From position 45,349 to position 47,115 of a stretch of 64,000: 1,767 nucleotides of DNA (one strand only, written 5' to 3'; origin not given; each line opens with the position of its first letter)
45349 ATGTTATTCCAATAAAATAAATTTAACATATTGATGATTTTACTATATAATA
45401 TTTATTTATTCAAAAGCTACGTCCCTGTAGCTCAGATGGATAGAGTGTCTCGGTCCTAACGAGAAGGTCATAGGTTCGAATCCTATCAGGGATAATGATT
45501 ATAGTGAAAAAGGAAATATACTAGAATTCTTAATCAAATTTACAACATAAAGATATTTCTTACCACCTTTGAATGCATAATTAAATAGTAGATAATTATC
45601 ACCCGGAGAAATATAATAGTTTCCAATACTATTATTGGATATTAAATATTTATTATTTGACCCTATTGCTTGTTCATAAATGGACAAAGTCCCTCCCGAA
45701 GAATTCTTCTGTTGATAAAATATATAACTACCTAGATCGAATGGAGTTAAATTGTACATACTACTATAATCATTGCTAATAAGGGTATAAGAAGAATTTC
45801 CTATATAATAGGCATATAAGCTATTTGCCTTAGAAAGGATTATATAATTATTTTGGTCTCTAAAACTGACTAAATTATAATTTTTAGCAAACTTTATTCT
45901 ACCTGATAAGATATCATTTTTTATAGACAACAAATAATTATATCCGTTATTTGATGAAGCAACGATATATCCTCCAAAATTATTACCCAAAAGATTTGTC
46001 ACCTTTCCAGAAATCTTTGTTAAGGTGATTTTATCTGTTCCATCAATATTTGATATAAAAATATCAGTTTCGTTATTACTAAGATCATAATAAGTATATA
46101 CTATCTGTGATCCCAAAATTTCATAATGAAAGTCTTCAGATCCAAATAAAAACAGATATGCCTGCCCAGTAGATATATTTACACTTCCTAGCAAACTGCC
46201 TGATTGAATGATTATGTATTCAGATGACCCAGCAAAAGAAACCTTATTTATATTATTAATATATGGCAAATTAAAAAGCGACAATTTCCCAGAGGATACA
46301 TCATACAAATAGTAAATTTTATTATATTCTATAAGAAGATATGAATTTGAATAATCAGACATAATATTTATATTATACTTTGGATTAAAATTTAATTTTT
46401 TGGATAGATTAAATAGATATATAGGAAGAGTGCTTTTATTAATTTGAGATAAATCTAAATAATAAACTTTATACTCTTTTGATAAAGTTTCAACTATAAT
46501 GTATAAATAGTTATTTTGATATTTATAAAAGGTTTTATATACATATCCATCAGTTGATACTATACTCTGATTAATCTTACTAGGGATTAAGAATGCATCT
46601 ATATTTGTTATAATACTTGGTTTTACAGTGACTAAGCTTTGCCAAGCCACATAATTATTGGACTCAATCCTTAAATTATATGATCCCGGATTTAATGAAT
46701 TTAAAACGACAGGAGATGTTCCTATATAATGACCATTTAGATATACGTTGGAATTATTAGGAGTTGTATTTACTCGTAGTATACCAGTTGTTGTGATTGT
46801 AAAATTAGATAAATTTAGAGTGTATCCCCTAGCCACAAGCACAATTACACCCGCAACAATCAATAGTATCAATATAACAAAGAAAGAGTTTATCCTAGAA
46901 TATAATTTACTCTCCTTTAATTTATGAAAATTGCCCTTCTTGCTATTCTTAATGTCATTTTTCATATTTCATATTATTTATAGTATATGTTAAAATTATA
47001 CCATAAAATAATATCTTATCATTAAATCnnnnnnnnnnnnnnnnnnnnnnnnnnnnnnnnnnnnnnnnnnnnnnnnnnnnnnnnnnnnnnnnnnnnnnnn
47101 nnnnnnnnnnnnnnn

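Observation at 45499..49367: Accessory module with a membrane-anchored PEGA/propeller protein, a second MreB paralogue and a Wzy_C-like membrane protein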

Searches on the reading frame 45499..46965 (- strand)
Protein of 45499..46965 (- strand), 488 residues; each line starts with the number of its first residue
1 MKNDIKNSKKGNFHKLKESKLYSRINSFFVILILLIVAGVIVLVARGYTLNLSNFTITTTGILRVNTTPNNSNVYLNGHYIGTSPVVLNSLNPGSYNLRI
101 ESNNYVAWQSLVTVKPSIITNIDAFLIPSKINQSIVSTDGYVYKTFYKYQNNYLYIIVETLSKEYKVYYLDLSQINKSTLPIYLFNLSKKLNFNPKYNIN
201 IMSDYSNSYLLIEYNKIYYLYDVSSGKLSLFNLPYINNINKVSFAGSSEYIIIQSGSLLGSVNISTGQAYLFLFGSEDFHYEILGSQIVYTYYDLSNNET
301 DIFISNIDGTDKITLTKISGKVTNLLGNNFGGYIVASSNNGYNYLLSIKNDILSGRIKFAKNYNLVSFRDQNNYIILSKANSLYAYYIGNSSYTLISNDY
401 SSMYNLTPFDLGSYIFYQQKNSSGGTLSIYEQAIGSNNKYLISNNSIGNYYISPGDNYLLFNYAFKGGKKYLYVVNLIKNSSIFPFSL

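Call 3: search_protein_families(library=pfam, proteins=[window:45499-46965:-], max_evalue=1)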
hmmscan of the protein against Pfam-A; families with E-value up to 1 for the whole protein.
window:45499-46965:- (488 aa): 2 families
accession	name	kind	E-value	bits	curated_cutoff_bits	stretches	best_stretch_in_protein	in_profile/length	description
PF08308.17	PEGA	-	1.9e-14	53.7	20.8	1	61-124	2-65/71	PEGA domain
PF21664.2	TBPIP_C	-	0.072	13.5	27.2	1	130-194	30-94/115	TBP-interacting protein, C-terminal domain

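Call 4: search_protein_families(library=ncbifam, proteins=[window:45499-46965:-], max_evalue=1)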
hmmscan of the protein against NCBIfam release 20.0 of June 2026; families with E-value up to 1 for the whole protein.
window:45499-46965:- (488 aa): 1 family
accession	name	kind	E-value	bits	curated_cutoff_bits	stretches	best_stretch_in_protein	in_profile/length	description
NF001218.0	PRK00192.1-5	equivalog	0.18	11.4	362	1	111-180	58-130/275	mannosyl-3-phosphoglycerate phosphatase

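Call 16: find_homologous_proteins(query=window:45499-46965:-)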
Query window:45499-46965:- (488 aa): 5 proteins with E <= 0.001 among 8000 candidates.
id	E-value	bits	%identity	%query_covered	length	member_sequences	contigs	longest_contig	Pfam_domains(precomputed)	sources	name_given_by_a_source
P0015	1.1e-272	923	100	91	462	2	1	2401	PF08308.18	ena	-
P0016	1.5e-117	412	48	97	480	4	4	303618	PF08308.18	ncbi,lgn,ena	-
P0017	2.5e-117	411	49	91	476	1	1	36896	PF08308.18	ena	-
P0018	1.9e-68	250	37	96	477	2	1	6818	PF08308.18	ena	-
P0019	9.8e-4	37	25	35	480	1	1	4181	PF08308.18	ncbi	-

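Call 43: predict_structure(alignment_id=A3)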
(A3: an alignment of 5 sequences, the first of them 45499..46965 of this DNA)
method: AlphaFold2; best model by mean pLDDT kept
length: 488 residues; sequences in the alignment: 5
mean_pLDDT: 76.9   pTM: 0.70
mean pLDDT of the five models: 76.9, 73.5, 73.0, 72.9, 69.1
residues with pLDDT >= 90: 100; 70-90: 265; 50-70: 87; < 50: 36
segments of 3 or more residues with pLDDT < 50: 1-23, 54-56, 479-488
pLDDT, mean of each block of 10 residues (from residue 1): 33 36 60 77 60 56 74 85 83 79 64 72 60 74 83 88 92 67 92 90 86 90 90 68 78 87 85 83 87 92 90 91 82 86 87 84 83 79 82 84 82 79 79 76 80 72 70 71 30
secondary structure, 60 per line:
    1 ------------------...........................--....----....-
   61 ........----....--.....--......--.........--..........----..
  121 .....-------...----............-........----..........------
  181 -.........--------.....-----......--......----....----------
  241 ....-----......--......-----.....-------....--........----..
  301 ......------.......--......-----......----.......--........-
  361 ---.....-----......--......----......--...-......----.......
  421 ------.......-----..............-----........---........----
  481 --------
elements in order: H19-45 E48-51 E56-59 E61-68 E73-76 E79-83 E86-91 E94-102 E105-114 E119-125 E133-135 E140-148 E153-160 E165-171 E182-186 H187-190 E199-203 E209-214 E217-222 E227-230 E241-244 E250-255 E258-263 E269-273 E281-284 E287-294 E299-306 E313-319 E322-327 E333-338 E343-349 E352-359 E364-368 E374-379 E382-387 E392-397 E404-409 E414-420 E427-433 E439-452 E458-465 E469-476

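Call 47: fold_search(model_id=the predicted structure, library=pdb)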
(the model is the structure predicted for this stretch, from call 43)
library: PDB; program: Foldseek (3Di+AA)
matches with E <= 10: 1910; with E <= 0.001: 1445
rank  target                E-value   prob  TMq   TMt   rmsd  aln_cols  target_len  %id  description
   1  5mzh_B                5.1e-11  1.00  0.48  0.54   6.3       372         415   12  Crystal structure of ODA16 from Chlamydomonas reinhardtii (released 2017-03-22)
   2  4yhc_B                2.2e-10  1.00  0.42  0.48   8.4       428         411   12  Crystal structure of the WD40 domain of SCAP from fission yeast (released 2015-04-01)
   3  6u42_5L               1.1e-09  1.00  0.38  0.31  27.5       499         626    8  Natively decorated ciliary doublet microtubule (released 2019-11-13)
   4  8jx8_B                1.1e-09  1.00  0.23  0.09  28.7       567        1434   11  rat megalin head (released 2024-06-19)
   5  5nnz_A                2.4e-09  1.00  0.45  0.61   6.6       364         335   10  Crystal structure of human ODA16 (released 2017-06-07)
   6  9e2g_2B               2.4e-09  1.00  0.30  0.24  27.1       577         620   10  Cryo-EM structure of 48 nm repeat of microtubule doublet from T. brucei flagellum (released 2025-03-12)
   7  4yhc_A                2.9e-09  1.00  0.40  0.44   8.9       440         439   12  Crystal structure of the WD40 domain of SCAP from fission yeast (released 2015-04-01)
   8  8jxe_A                3.8e-09  1.00  0.24  0.09  28.7       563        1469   11  rat megalin RAP complex head (released 2024-06-19)
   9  3pe7                  4.4e-09  1.00  0.36  0.44   9.9       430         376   12  Oligogalacturonate lyase in complex with manganese (released 2010-11-03)
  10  3zwl_D                5.1e-09  1.00  0.36  0.46  10.5       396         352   13  Structure of eukaryotic translation initiation factor eIF3i complex with eIF3b C-terminus (655-700) (released 2011-10-05)
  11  9g33_UU               6.5e-09  1.00  0.23  0.14  23.3       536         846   10  Stalled 90S - Utp23-Krr1-deltaC3 (released 2025-06-18)
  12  3zwl_B                7.1e-09  1.00  0.35  0.46   9.0       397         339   12  Structure of eukaryotic translation initiation factor eIF3i complex with eIF3b C-terminus (655-700) (released 2011-10-05)
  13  5k1c_B                7.5e-09  1.00  0.38  0.36  11.5       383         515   11  Crystal structure of the UAF1/WDR20/USP12 complex (released 2016-07-20)
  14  8snb_4A               8.6e-09  1.00  0.27  0.23  22.8       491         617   10  atomic model of sea urchin sperm doublet microtubule (48-nm periodicity) (released 2023-06-28)
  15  8bbf_A                9.5e-09  1.00  0.31  0.22  14.2       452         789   10  Structure of the IFT-A complex; IFT-A1 module (released 2022-12-07)
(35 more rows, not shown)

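Call 79: search_protein_representatives(alignment_id=A3)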
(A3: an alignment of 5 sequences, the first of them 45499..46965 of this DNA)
Query: 5 sequences, 481 profile positions. Proteins with E-value up to 0.001 (for the whole library): 13832; up to 1e-10: 4174; up to 1e-30: 159. The best 150 are listed.
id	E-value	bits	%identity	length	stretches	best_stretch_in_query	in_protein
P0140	6.5e-196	668.5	-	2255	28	52-119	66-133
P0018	6.7e-196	668.4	-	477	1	8-481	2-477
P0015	1.2e-188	644.5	-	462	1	1-450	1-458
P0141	3.9e-182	623.0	-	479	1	5-481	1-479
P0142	1.8e-152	525.2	-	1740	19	49-122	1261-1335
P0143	5.4e-123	428.0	-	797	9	53-119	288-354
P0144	4.6e-114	398.5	-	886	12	49-119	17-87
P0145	6.6e-112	391.4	-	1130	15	52-113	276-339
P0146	2.5e-101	356.5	-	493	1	12-481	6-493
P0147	2.6e-101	356.4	-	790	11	52-111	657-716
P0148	8.0e-97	341.7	-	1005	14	49-114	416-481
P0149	5.1e-80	286.3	-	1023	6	53-119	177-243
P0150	1.5e-79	284.7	-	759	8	53-119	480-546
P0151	5.0e-78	279.7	-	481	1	9-481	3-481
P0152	2.2e-77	277.5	-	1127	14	38-109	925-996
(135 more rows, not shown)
